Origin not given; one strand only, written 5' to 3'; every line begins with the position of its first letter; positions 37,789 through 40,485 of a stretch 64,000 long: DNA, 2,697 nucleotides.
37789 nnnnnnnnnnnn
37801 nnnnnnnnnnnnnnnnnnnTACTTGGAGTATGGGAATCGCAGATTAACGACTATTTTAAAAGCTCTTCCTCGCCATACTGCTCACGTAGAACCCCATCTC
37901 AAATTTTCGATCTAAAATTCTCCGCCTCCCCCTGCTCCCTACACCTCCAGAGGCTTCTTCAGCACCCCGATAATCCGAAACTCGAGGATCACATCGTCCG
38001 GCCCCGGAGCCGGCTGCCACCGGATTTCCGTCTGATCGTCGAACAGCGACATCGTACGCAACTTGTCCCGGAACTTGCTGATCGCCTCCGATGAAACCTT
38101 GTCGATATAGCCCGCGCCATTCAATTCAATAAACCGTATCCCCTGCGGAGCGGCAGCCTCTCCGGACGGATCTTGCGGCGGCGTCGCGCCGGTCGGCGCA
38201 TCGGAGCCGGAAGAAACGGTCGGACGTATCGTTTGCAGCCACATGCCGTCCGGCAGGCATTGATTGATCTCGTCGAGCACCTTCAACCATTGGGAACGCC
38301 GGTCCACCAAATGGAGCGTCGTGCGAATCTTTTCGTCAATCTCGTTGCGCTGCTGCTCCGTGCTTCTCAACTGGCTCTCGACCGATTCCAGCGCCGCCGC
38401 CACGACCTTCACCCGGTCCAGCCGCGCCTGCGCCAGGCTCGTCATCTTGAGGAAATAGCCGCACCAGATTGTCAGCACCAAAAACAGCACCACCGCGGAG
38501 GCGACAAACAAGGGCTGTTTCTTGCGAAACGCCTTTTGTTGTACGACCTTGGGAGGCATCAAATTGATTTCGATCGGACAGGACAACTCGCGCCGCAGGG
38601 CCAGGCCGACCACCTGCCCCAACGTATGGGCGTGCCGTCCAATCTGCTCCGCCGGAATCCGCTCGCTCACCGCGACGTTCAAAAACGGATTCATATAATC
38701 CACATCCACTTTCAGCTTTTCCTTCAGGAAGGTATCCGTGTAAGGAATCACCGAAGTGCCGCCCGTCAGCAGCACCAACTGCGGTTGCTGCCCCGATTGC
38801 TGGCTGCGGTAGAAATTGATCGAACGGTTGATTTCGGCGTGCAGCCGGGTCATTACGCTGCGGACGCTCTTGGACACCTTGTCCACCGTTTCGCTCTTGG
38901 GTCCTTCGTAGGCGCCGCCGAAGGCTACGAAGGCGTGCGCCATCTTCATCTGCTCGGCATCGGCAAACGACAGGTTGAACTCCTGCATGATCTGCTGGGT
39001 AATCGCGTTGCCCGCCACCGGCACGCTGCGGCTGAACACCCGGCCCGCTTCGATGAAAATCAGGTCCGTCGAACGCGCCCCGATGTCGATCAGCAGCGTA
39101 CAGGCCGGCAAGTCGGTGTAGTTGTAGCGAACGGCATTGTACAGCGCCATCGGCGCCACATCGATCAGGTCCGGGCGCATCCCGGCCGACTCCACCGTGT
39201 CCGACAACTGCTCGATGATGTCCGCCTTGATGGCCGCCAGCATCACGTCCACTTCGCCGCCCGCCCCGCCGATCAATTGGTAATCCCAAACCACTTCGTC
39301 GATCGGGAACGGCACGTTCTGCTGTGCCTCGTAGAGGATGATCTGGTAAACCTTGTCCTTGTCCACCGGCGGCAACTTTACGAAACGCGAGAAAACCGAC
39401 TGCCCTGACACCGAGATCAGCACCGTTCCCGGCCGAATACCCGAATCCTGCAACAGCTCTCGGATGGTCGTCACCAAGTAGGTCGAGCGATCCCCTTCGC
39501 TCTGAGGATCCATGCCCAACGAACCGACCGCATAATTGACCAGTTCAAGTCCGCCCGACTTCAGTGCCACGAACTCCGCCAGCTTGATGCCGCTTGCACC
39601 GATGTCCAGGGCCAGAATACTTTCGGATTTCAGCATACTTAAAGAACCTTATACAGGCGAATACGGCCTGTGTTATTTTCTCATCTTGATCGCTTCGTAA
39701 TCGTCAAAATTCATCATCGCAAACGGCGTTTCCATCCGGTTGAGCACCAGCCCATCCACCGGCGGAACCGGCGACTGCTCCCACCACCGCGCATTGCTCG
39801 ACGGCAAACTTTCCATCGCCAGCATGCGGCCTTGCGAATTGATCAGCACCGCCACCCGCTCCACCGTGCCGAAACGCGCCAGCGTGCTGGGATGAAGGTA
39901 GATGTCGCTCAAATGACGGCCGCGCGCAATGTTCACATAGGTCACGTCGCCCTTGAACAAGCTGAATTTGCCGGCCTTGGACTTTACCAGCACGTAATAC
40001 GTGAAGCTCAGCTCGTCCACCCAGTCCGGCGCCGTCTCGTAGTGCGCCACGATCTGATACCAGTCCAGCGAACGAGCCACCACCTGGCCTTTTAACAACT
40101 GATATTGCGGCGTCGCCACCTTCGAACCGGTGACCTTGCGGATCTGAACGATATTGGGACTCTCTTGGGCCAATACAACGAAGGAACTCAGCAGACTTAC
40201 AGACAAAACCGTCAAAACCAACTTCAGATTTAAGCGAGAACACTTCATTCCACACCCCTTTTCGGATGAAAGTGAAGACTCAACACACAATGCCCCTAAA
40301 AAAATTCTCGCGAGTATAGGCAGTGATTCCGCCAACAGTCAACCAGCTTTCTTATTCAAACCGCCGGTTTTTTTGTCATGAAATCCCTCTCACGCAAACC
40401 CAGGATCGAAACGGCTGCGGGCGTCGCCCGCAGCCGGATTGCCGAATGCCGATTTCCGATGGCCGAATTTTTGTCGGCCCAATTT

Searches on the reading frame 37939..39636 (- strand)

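Call 5: search_protein_families(library=pfam, proteins=[window:37939-39636:-], max_evalue=0.1)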
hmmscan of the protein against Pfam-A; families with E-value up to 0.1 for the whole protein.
window:37939-39636:- (565 aa): 7 families
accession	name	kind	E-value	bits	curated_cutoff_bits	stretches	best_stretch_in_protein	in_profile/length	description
PF11104.14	PilM_2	-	4.2e-45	154.6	27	1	10-349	2-339/340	Type IV pilus assembly protein PilM;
PF14450.12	FtsA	-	1.9e-11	44.9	31.8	1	182-318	2-113/127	Cell division protein FtsA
PF06723.19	MreB_Mbl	-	1.6e-06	27.6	27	1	177-222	144-194/327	MreB/Mbl protein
PF00022.25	Actin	-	0.012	14.7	27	1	166-222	130-189/410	Actin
PF10099.14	RskA_C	-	0.013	16.2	29.4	0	61-99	39-79/135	Anti-sigma-K factor rskA, C-terminal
PF08651.15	DASH_Duo1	-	0.017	15.4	25.4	1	404-466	4-66/74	DASH complex subunit Duo1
PF05137.18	PilN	-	0.047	14.2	22.8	0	453-471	2-20/78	Fimbrial assembly protein (PilN)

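Call 13: search_protein_families(library=ncbifam, proteins=[window:37939-39636:-], max_evalue=0.01)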
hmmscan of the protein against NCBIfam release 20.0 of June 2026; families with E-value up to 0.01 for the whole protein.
window:37939-39636:- (565 aa): 10 families
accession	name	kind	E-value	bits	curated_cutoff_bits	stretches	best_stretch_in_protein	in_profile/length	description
NF045709.1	Amuc_1101_fam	equivalog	3e-165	551.5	650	1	1-481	1-482/608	Amuc_1101 family PilM-like pilus complex protein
TIGR01175.1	pilM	subfamily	1.8e-50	171.9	133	1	6-348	4-346/348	type IV pilus assembly protein PilM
TIGR01174.1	ftsA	equivalog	7.2e-12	45.1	175.85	1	128-312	147-342/371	cell division protein FtsA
NF007009.0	PRK09472.1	equivalog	4.8e-07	29.2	409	1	124-243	151-269/420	cell division protein FtsA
NF053558.1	BeeR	equivalog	7e-06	25.3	530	1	171-321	152-320/349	BeeR family actin-like protein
NF010539.0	PRK13927.1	subfamily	0.00011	21.2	293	1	177-232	150-212/339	rod shape-determining protein MreB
TIGR00904.1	mreB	subfamily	0.00074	18.7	365.75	0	176-220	148-193/334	MreB/Mrl family cell shape determining protein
NF011660.0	PRK15080.1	equivalog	0.0027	16.9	182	0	182-313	145-256/277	ethanolamine utilization protein EutJ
NF010540.1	PRK13929.1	exception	0.0029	16.8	515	0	175-220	147-197/334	rod-share determining protein MreBH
NF052375.1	antisigma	equivalog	0.0056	16.7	100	0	366-428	77-136/217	anti-sigma factor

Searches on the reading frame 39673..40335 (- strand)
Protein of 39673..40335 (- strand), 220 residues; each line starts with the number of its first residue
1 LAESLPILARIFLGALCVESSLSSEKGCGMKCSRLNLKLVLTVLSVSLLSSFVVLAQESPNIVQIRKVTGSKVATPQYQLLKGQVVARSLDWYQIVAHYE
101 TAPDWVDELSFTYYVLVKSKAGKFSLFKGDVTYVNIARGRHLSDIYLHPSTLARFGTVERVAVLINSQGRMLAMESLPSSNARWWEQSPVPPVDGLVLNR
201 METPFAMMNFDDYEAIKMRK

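Call 5: search_protein_families(library=pfam, proteins=[window:39673-40335:-], max_evalue=0.1)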
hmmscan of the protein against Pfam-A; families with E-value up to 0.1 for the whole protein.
window:39673-40335:- (220 aa): 1 family
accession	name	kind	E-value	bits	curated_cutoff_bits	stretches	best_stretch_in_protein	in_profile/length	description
PF25407.1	PH_32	-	0.087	13.1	24.1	0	74-130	56-108/127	Platyhelminthes PH-like domain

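Call 13: search_protein_families(library=ncbifam, proteins=[window:39673-40335:-], max_evalue=0.01)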
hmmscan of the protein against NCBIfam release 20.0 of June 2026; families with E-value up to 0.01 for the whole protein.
window:39673-40335:- (220 aa): 1 family
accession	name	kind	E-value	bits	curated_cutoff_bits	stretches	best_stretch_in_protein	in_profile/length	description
NF042424.1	Amuc_1102_rel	equivalog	1.9e-17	63.5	55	1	62-218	10-184/186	Amuc_1102 family pilus-like protein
